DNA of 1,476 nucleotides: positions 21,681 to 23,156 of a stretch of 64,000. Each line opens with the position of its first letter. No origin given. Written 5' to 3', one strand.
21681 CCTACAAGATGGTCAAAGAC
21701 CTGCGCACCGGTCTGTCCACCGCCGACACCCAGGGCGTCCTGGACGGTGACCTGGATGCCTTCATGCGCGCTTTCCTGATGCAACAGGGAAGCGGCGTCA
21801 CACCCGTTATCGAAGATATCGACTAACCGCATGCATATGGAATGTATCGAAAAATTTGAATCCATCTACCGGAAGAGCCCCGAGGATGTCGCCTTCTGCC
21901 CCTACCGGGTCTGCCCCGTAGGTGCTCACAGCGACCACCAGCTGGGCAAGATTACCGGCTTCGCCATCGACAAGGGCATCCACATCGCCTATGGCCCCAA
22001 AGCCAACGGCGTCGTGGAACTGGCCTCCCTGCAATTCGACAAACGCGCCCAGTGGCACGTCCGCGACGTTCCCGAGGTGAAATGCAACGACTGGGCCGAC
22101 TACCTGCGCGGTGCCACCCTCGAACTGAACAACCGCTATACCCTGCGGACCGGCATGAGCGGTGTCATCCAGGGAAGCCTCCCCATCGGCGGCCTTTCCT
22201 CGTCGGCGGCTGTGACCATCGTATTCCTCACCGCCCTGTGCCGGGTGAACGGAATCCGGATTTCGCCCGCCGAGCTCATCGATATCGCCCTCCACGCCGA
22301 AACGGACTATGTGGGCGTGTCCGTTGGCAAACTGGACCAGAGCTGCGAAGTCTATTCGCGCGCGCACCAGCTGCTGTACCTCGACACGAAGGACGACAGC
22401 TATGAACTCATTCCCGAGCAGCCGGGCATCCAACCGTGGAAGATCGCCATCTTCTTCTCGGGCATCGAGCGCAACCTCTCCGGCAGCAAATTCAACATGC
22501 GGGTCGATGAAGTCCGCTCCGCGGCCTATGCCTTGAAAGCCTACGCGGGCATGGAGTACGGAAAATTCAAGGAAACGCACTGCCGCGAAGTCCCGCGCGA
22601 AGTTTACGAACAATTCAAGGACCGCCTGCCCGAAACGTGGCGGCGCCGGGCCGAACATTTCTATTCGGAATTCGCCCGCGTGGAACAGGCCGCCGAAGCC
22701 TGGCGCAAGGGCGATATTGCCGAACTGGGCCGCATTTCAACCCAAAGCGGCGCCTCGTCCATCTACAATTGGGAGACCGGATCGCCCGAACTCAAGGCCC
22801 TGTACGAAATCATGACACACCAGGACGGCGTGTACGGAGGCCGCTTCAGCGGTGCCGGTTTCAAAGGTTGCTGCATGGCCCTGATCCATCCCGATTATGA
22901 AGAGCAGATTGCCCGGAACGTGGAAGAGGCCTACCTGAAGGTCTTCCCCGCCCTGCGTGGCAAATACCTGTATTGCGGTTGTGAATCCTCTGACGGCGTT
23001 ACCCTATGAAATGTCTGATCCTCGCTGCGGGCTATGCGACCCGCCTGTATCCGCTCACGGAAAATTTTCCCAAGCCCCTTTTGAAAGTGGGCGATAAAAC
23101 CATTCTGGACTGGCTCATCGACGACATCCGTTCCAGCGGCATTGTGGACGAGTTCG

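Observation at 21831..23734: Candidate bacterial uronic-acid salvage pathway: galacturonokinase-like kinase plus pyrophosphorylase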

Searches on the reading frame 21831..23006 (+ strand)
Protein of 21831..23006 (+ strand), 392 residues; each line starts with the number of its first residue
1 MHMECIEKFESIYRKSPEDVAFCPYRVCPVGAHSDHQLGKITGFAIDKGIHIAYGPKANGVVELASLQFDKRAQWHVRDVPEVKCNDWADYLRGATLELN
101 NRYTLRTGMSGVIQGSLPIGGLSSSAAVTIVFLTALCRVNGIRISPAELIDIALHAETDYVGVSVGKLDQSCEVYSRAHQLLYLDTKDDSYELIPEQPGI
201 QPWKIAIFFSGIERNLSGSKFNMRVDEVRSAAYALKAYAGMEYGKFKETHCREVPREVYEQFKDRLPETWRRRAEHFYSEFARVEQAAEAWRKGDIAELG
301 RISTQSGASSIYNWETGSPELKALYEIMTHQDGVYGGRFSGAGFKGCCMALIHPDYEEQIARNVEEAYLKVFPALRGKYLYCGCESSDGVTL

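Call 3: search_protein_families(library=pfam, proteins=[window:21831-23006:+], max_evalue=0.01)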
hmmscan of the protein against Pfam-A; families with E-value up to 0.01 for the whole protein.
window:21831-23006:+ (392 aa): 3 families
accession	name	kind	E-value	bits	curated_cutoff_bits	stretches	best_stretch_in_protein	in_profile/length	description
PF00288.32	GHMP_kinases_N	-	1.5e-11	44.7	22.3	1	91-176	2-86/87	GHMP kinases N terminal domain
PF10509.15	GalKase_gal_bdg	-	4.1e-11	42.7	23.1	1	7-56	1-49/49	Galactokinase galactose-binding signature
PF08544.19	GHMP_kinases_C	-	2.4e-09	37.9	21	1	288-368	2-83/85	GHMP kinases C terminal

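Call 4: search_protein_families(library=ncbifam, proteins=[window:21831-23006:+], max_evalue=0.01)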
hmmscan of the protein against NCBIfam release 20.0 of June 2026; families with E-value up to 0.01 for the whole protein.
window:21831-23006:+ (392 aa): 9 families
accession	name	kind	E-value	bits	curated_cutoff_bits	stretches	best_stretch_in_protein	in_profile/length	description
NF003006.0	PRK03817.1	equivalog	1.2e-59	202.1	443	1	23-391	6-349/352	galactokinase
NF003705.0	PRK05322.1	equivalog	2.1e-57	194.6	385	1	4-371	5-368/388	galactokinase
TIGR00131.1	gal_kin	equivalog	1.2e-51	175.9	226.65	1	4-371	3-369/388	galactokinase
NF003472.0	PRK05101.1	equivalog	3e-47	161.4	499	1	6-390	8-379/382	galactokinase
NF001816.0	PRK00555.1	equivalog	4.5e-32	111.4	509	1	23-367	7-339/363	galactokinase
NF003036.0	PRK03926.1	equivalog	2.1e-09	36.9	403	2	88-165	56-133/302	mevalonate kinase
TIGR00549.1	mevalon_kin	equivalog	3.9e-07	29.8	163.05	1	109-176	81-148/276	mevalonate kinase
NF049969.1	GlMnHpPKinHddA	equivalog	0.0055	16.2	600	0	287-363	239-315/338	D-glycero-D-manno-heptose 7-phosphate kinase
TIGR01920.1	Shik_kin_archae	equivalog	0.0096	15.3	126.85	0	98-174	59-136/266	shikimate kinase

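Call 5: search_solved_structures(query=window:21831-23006:+, max_evalue=0.01, show_alignments=2)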
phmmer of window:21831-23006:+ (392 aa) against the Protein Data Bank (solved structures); distinct sequences matched with E-value up to 0.01: 19.
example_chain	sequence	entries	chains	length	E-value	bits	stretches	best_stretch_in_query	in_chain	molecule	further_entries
2cz9_A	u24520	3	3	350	8.7e-36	127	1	23-390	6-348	Probable galactokinase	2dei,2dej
1s4e_A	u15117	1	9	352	3.2e-34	121.8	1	23-390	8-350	Galactokinase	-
1pie_A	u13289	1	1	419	4.5e-31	111.5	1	6-371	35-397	Galactokinase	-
6q8z_A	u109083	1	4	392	1.7e-30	109.6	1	8-368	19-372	Galactokinase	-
1wuu_A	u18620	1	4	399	1.8e-30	109.5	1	8-368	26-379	Galactokinase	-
6q3w_A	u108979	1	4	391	2e-30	109.4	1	8-368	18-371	Galactokinase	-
7rcl_A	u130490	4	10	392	2e-30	109.3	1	8-368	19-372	Galactokinase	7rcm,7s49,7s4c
6q90_A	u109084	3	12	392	2e-30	109.3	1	8-368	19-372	Galactokinase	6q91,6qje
6q3x_A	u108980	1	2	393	2e-30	109.3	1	8-368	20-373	Galactokinase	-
6gr2_A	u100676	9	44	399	2.1e-30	109.2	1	8-368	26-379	Galactokinase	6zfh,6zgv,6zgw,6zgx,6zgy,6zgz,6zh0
6tep_A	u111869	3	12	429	3.1e-24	89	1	7-370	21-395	Galactokinase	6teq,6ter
2a2c_A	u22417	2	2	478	9.8e-19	70.8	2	7-246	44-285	N-acetylgalactosamine kinase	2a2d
2aj4_A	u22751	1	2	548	3.5e-14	55.9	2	5-242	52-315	Galactokinase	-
3v5r_A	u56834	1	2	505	1.3e-11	47.4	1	2-239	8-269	Protein GAL3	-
3v2u_C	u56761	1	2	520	1.5e-11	47.2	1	2-240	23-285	Protein GAL3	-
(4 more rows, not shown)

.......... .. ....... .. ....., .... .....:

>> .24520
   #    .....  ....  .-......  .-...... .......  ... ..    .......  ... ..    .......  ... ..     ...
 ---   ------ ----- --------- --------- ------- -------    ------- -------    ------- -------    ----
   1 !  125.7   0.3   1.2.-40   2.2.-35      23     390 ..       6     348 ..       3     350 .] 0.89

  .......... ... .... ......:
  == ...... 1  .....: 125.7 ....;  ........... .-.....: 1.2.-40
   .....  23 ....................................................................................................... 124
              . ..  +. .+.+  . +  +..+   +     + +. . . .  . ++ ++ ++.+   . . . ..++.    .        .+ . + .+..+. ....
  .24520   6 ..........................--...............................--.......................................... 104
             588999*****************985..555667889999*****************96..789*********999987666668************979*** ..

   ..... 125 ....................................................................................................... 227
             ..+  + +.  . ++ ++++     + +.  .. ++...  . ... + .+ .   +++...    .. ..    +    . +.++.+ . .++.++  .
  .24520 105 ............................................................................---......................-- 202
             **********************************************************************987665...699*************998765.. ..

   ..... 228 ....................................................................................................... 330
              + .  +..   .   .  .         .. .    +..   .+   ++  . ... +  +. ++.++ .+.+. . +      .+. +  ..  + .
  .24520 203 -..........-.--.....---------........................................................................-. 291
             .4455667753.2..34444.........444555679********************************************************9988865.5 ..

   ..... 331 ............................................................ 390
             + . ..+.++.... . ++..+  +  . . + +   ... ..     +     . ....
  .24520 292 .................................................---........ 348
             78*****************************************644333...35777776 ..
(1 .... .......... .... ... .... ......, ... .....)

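Call 7: find_homologous_proteins(query=window:21831-23006:+)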
Query window:21831-23006:+ (392 aa): 8000 proteins with E <= 0.001 among 8000 candidates; the best 120 are listed.
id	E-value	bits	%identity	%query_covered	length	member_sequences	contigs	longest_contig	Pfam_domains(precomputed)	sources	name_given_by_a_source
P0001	2.4e-265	898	98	100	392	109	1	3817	PF00288.33,PF08544.19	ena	-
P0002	7.8e-245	830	91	100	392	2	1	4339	PF00288.33,PF08544.19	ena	-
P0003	5.8e-211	719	79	99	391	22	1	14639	PF10509.16,PF00288.33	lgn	-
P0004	1.4e-208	711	78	99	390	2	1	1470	PF10509.16,PF00288.33,PF08544.19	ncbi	-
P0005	6.8e-207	705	78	99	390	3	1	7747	PF10509.16,PF00288.33,PF08544.19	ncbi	-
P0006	7.8e-207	705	77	100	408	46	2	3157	PF10509.16,PF00288.33,PF08544.19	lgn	-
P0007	9.2e-207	705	77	99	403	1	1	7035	PF10509.16,PF00288.33,PF08544.19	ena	-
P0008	1.5e-206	704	78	99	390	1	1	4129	PF10509.16,PF00288.33,PF08544.19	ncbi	-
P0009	8.9e-206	702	76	99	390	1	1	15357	PF10509.16,PF00288.33,PF08544.19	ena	-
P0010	1.0e-205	701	77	99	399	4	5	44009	PF10509.16,PF00288.33,PF08544.19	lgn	-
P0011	1.5e-205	701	76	99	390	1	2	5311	PF10509.16,PF00288.33,PF08544.19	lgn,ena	-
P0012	2.8e-205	700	76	99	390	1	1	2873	PF10509.16,PF00288.33,PF08544.19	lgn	-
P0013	3.3e-205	700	77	99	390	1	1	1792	PF10509.16,PF00288.33,PF08544.19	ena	-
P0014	3.6e-205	700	76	99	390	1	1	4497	PF10509.16,PF00288.33,PF08544.19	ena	-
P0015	8.2e-205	698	76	99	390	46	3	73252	PF10509.16,PF00288.33,PF08544.19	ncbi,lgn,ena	-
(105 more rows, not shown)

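Call 11: find_related_loci(query=window:21831-23006:+, collection=genome_contigs, flank=5000)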
Query window:21831-23006:+ (392 aa) in genome_contigs; peptide patterns used: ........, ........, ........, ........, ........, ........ (x = any residue, [..] = any of these).
311 stretches matched a pattern; 245 encode a relative of the query (tblastn E <= 1e-3); the best 80 are kept; 80 distinct loci.
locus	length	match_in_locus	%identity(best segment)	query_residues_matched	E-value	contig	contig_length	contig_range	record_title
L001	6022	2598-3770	97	2-392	0e+0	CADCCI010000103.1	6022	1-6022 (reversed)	MAG: uncultured Bacteroidia bacterium isolate RUG14513 genome assembly, contig: RUG14513_asm_103, whole genome shotgun s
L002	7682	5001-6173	76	2-392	0e+0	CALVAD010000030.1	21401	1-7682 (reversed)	MAG: uncultured Bacteroidales bacterium isolate BRZ_GE__bin89 genome assembly, contig: BRZ_GE__NODE_3500_length_21401_co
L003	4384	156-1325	76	3-392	0e+0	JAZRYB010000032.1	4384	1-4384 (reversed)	MAG: Candidatus Cryptobacteroides sp. isolate T1900044950_TA20190003.MAGScoT_cleanbin_000048 SGB_3599_k141_1951784, whol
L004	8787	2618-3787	76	3-392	0e+0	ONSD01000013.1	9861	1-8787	uncultured Bacteroidales bacterium isolate RUG583 genome assembly, contig: k87_3671358, whole genome shotgun sequence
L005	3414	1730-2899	74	3-392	0e+0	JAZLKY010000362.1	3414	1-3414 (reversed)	MAG: Acutalibacteraceae bacterium isolate T1900044958_TA20190014.MAGScoT_cleanbin_000035 SGB_3888_k141_839863, whole gen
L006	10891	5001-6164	71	3-390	0e+0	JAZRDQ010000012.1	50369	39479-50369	MAG: Bacteroidaceae bacterium isolate T1900045506_YK20190200.MAGScoT_cleanbin_000012 SGB_7529_k141_2558690, whole genome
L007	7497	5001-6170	73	3-392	0e+0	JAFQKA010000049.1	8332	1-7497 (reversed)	MAG: Clostridia bacterium isolate RGIG1890 Goat_Cecum.Co__c2129078, whole genome shotgun sequence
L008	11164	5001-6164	71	3-390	0e+0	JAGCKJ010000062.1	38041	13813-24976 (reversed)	MAG: Bacteroidaceae bacterium isolate RGIG9871 Yak_Rectum-3__c230096, whole genome shotgun sequence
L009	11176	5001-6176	70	1-392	0e+0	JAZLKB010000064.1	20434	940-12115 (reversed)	MAG: Bacteroidaceae bacterium isolate T1900044960_TA20190018.MAGScoT_cleanbin_000034 SGB_3931_k141_927968, whole genome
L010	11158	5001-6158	73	7-392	0e+0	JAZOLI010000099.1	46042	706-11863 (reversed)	MAG: Candidatus Scatosoma sp. isolate T1900045655_YK20190349.MAGScoT_cleanbin_000020 SGB_8235_k141_606544, whole genome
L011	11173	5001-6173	69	2-392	0e+0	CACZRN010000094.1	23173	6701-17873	MAG: uncultured Prevotellaceae bacterium isolate RUG12886 genome assembly, contig: RUG12886_asm_94, whole genome shotgun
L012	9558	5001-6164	72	3-390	0e+0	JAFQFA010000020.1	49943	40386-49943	MAG: Oscillospiraceae bacterium isolate RGIG1760 Goat_Cecum-3__c857991, whole genome shotgun sequence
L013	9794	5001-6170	70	3-392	0e+0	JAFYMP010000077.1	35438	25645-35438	MAG: Bacteroidaceae bacterium isolate RGIG7228 Water_buffalos_Cecum-2__c1033632, whole genome shotgun sequence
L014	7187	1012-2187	71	1-392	0e+0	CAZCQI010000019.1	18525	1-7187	MAG TPA_asm: uncultured Eubacteriales bacterium isolate SRP315200_co2_480 genome assembly, contig: NODE_2927_length_1852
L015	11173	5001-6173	71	2-392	0e+0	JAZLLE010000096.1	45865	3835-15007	MAG: Bacteroidaceae bacterium isolate T1900044958_TA20190014.MAGScoT_cleanbin_000018 SGB_3882_k141_52217, whole genome s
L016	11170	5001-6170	71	1-390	0e+0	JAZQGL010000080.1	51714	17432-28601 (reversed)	MAG: Faecousia sp. isolate T1900044630_TS20190096.MAGScoT_cleanbin_000034 SGB_1026_k141_612422, whole genome shotgun seq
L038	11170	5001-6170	70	3-392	0e+0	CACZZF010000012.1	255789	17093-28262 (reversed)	MAG: uncultured Bacteroidia bacterium isolate RUG13086 genome assembly, contig: RUG13086_asm_12, whole genome shotgun se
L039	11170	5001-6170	71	3-392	0e+0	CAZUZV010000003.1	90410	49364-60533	MAG TPA_asm: uncultured Eubacteriales bacterium isolate SRP315200_co1_575 genome assembly, contig: NODE_115_length_90410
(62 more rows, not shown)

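Call 27: search_protein_families(library=ncbifam, proteins=[L010:6928-7992:+, L012:6985-8220:+, L039:3803-4984:+, L016:1464-2660:+, L016:3812-4984:+, L038:3663-4994:+, L013:6926-7870:+, L006:3971-4984:+], max_evalue=1e-10)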
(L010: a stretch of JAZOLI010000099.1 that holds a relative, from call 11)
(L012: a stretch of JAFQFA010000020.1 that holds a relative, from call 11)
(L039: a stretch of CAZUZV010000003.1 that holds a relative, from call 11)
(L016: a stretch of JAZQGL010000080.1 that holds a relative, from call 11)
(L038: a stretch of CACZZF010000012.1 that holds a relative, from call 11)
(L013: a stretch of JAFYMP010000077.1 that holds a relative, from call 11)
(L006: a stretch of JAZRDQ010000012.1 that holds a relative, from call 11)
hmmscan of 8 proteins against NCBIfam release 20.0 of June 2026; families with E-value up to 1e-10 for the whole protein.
L010:6928-7992:+ (355 aa): 17 families
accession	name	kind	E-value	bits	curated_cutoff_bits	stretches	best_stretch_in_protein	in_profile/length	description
TIGR01181.1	dTDP_gluc_dehyt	equivalog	1.5e-45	155.6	365.1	1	13-351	2-313/321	dTDP-glucose 4,6-dehydratase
TIGR01179.1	galE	equivalog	1.9e-38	132.1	262.3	1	13-351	2-327/332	UDP-glucose 4-epimerase GalE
TIGR04180.1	EDH_00030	hypoth_equivalog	2.6e-34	118.6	475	1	13-251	1-228/297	NAD-dependent 4,6-dehydratase LegB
NF011728.1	PRK15181.1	equivalog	5e-34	117.8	760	1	6-349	11-337/348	Vi polysaccharide biosynthesis UDP-N-acetylglucosaminuronic acid C-4 epimerase TviC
NF007490.0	PRK10084.1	subfamily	4.7e-32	111.3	649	1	13-350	3-335/361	dTDP-glucose 4,6-dehydratase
NF007582.0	PRK10217.1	equivalog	1e-27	97.2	698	1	11-349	2-331/355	dTDP-glucose 4,6-dehydratase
TIGR02197.1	heptose_epim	equivalog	2.8e-27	95.7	274.6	1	13-350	1-314/316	ADP-glyceromanno-heptose 6-epimerase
NF007956.0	PRK10675.1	subfamily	1.8e-24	86.5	394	1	12-340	2-320/338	UDP-glucose 4-epimerase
TIGR02622.1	CDP_4_6_dhtase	equivalog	3.4e-19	69.2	278.45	1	10-186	4-172/352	CDP-glucose 4,6-dehydratase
NF043036.1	ErythonDh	equivalog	1.8e-17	63.5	325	1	13-218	3-199/321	D-erythronate dehydrogenase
TIGR01472.1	gmd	equivalog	2.6e-16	59.8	415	1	11-243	1-234/342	GDP-mannose 4,6-dehydratase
NF042422.1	oxyalk_red_OleD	equivalog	9.4e-15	54.8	580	1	13-248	3-215/329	2-alkyl-3-oxoalkanoate reductase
NF008872.0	PRK11908.1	equivalog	1.5e-14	53.8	294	1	11-313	2-291/349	bifunctional UDP-4-keto-pentose/UDP-xylose synthase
TIGR01214.1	rmlD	equivalog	2.7e-14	52.9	224.05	1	12-225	1-176/285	dTDP-4-dehydrorhamnose reductase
NF042423.1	oxyalk_red_Shew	equivalog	8e-12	44.9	580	1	11-202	9-178/331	2-alkyl-3-oxoalkanoate reductase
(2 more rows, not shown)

L012:6985-8220:+ (412 aa): 6 families
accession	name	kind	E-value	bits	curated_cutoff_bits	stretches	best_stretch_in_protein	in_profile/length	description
NF011631.0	PRK15057.1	equivalog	1.8e-172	573.8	757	1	1-412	1-388/388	UDP-glucose 6-dehydrogenase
TIGR03026.1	NDP-sugDHase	subfamily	1.9e-96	323.4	189.8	1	1-402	1-397/413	nucleotide sugar dehydrogenase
NF041297.1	UDPGDh_AglM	equivalog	9.6e-47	159.8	670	1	1-363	1-360/429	UDP-glucose 6-dehydrogenase AglM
NF047673.2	TeichurnBiosyTuaD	equivalog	5.8e-42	144.3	700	1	2-374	3-366/439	UDP-glucose 6-dehydrogenase TuaD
NF040825.1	UDPMaNacDH_Arch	equivalog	2.4e-33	115.6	750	1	1-367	1-355/418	UDP-N-acetyl-D-mannosamine dehydrogenase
NF008286.0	PRK11064.1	equivalog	6.2e-26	90.9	459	1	2-381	5-384/420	UDP-N-acetyl-D-mannosamine dehydrogenase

L039:3803-4984:+ (394 aa): 2 families
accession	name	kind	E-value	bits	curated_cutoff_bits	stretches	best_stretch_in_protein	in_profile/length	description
TIGR00236.1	wecB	equivalog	4.8e-65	220.1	210.15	1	18-352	1-334/366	non-hydrolyzing UDP-N-acetylglucosamine 2-epimerase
TIGR03568.1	NeuC_NnaA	equivalog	3.8e-17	62.2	235.9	1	19-296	2-289/365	UDP-N-acetylglucosamine 2-epimerase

L016:1464-2660:+ (399 aa): 1 family
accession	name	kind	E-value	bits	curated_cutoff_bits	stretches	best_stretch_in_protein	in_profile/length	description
NF047837.1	UDPAcbARedWbcJ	equivalog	2.3e-106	355.8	500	1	1-397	1-368/372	UDP-2-acetamido-2,6-beta-L-arabino-hexul-4-ose reductase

L016:3812-4984:+ (391 aa): 0 families

L038:3663-4994:+ (444 aa): 7 families
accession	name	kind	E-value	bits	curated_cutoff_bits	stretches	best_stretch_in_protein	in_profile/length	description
NF010697.0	PRK14097.1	equivalog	6.4e-184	611.7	443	1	2-444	4-448/448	glucose-6-phosphate isomerase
NF003016.0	PRK03868.1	equivalog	2.6e-56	191.2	487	1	40-429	29-408/410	glucose-6-phosphate isomerase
NF040629.1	PGI_Meth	equivalog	4.1e-49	167.8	350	1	69-422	58-393/396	glucose-6-phosphate isomerase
NF010696.0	PRK14096.1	equivalog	8.1e-45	153.3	671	1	74-429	116-463/528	glucose-6-phosphate isomerase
NF007080.0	PRK09533.1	equivalog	8.2e-43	146.4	712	1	40-299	425-675/949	bifunctional transaldolase/phosoglucose isomerase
NF001211.0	PRK00179.1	equivalog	6.1e-33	114.1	492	1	68-293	142-362/544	glucose-6-phosphate isomerase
NF010695.0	PRK14095.1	equivalog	4.2e-26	91.6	703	1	72-427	151-509/536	glucose-6-phosphate isomerase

L013:6926-7870:+ (315 aa): 0 families

L006:3971-4984:+ (338 aa): 13 families
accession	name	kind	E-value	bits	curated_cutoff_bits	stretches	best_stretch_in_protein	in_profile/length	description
NF007956.0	PRK10675.1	subfamily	3.3e-143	476.9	394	1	1-337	1-337/338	UDP-glucose 4-epimerase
TIGR01179.1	galE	equivalog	2.3e-140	467.2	262.3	1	2-335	1-331/332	UDP-glucose 4-epimerase GalE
TIGR01181.1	dTDP_gluc_dehyt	equivalog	2.9e-30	105.5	365.1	1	2-333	1-315/321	dTDP-glucose 4,6-dehydratase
TIGR02197.1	heptose_epim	equivalog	8.7e-30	104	274.6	1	3-281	1-261/316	ADP-glyceromanno-heptose 6-epimerase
TIGR04180.1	EDH_00030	hypoth_equivalog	2.3e-28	99.1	475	1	3-314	1-294/297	NAD-dependent 4,6-dehydratase LegB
NF007490.0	PRK10084.1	subfamily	1.3e-21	77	649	1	1-115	1-115/361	dTDP-glucose 4,6-dehydratase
NF007582.0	PRK10217.1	equivalog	5.7e-19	68.4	698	1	2-115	3-116/355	dTDP-glucose 4,6-dehydratase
NF011728.1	PRK15181.1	equivalog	6.9e-16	58.2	760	1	3-264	18-266/348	Vi polysaccharide biosynthesis UDP-N-acetylglucosaminuronic acid C-4 epimerase TviC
TIGR02622.1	CDP_4_6_dhtase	equivalog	1.3e-15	57.5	278.45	1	2-130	6-135/352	CDP-glucose 4,6-dehydratase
TIGR03466.1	HpnA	hypoth_equivalog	4.6e-14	52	367.65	0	2-184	2-174/327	hopanoid-associated sugar epimerase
NF043036.1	ErythonDh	equivalog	1.4e-13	50.8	325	1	1-164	1-164/321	D-erythronate dehydrogenase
NF008360.0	PRK11150.1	equivalog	3.3e-12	46.2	452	1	3-276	2-250/310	ADP-glyceromanno-heptose 6-epimerase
NF041015.1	UDPsulfquin_syn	equivalog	7.5e-11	41.6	575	0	1-133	1-153/384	UDP-sulfoquinovose synthase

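Call 28: search_protein_representatives(protein=window:21831-23006:+)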
Query: 392 residues. Proteins with E-value up to 0.001 (for the whole library): 8900; up to 1e-10: 4651; up to 1e-30: 637. The best 150 are listed.
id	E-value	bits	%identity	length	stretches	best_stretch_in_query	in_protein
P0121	1.9e-152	524.3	60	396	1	8-391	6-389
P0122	2.1e-129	448.4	64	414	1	53-391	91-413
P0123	4.2e-127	440.9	63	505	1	3-311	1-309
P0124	9.2e-124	429.9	62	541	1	3-303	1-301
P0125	2.9e-120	418.3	63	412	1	97-392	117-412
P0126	5.0e-106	371.5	46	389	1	7-389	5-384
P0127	4.4e-100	351.9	42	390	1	3-391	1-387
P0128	4.5e-100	351.9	56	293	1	101-392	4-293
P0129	4.0e-99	348.7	72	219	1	108-325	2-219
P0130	1.6e-98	346.7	66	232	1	3-235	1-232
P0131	6.0e-98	344.9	46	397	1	15-390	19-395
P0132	1.2e-97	343.8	63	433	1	3-248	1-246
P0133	2.4e-97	342.9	63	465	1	3-247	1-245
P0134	2.8e-97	342.7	47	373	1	21-390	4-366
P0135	7.7e-96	337.9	64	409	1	3-241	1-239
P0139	1.3e-94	333.9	44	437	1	7-364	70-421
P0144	3.7e-91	322.5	45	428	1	6-389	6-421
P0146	1.1e-86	307.8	43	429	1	21-391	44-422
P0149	1.2e-83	297.8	40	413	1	13-387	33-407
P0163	1.3e-74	268.0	39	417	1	15-391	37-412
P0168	3.0e-73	263.5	40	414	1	20-388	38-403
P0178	9.8e-70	252.0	38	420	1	20-390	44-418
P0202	6.5e-63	229.5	40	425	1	20-377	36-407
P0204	3.0e-62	227.3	38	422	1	22-390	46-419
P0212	6.0e-60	219.8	37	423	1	23-390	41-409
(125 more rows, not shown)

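Call 29: list_cluster_members(proteins=[P0139, P0144, P0146, P0149, P0163, P0168, P0178, P0202, P0204, P0212])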
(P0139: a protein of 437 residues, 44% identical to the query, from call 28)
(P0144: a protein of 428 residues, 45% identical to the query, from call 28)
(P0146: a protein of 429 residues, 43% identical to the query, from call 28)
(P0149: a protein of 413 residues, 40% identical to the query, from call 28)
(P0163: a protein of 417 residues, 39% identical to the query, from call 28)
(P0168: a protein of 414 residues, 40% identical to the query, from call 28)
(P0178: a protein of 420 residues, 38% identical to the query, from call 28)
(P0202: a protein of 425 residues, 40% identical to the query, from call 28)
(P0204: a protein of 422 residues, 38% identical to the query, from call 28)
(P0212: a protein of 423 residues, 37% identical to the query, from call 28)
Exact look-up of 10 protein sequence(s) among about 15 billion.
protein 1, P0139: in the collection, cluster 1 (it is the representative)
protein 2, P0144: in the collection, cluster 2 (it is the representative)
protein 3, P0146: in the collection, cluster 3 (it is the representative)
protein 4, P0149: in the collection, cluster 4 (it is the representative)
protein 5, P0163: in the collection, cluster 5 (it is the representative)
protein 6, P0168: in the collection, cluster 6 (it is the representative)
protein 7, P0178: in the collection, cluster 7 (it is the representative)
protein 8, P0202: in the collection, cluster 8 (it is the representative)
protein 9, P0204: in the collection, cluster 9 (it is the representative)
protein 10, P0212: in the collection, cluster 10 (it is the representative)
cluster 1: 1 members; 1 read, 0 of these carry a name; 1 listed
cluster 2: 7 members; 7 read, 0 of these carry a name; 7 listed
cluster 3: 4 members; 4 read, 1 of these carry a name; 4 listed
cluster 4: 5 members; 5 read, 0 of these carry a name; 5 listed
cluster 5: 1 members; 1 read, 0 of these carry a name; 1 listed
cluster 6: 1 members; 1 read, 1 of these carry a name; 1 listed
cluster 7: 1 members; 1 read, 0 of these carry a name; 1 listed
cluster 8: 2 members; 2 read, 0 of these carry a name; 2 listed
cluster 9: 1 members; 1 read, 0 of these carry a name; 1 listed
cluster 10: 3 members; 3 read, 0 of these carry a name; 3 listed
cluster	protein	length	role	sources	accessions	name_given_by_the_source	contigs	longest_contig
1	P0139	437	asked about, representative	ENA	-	-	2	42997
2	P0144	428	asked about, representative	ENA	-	-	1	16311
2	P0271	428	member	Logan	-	-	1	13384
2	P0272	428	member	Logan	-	-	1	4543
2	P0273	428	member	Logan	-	-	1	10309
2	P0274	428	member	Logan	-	-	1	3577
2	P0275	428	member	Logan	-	-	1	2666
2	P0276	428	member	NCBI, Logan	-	-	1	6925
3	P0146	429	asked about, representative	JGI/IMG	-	galactokinase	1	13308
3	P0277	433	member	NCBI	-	-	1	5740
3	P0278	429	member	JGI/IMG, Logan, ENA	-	-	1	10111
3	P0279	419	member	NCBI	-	-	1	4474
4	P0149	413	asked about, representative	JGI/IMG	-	-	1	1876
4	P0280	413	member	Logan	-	-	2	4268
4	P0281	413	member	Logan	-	-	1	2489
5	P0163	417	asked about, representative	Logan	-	-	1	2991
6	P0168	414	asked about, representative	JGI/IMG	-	galactokinase/galacturonokinase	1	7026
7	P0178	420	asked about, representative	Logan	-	-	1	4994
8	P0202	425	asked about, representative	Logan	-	-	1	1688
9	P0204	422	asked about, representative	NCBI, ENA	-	-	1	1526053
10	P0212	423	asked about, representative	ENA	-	-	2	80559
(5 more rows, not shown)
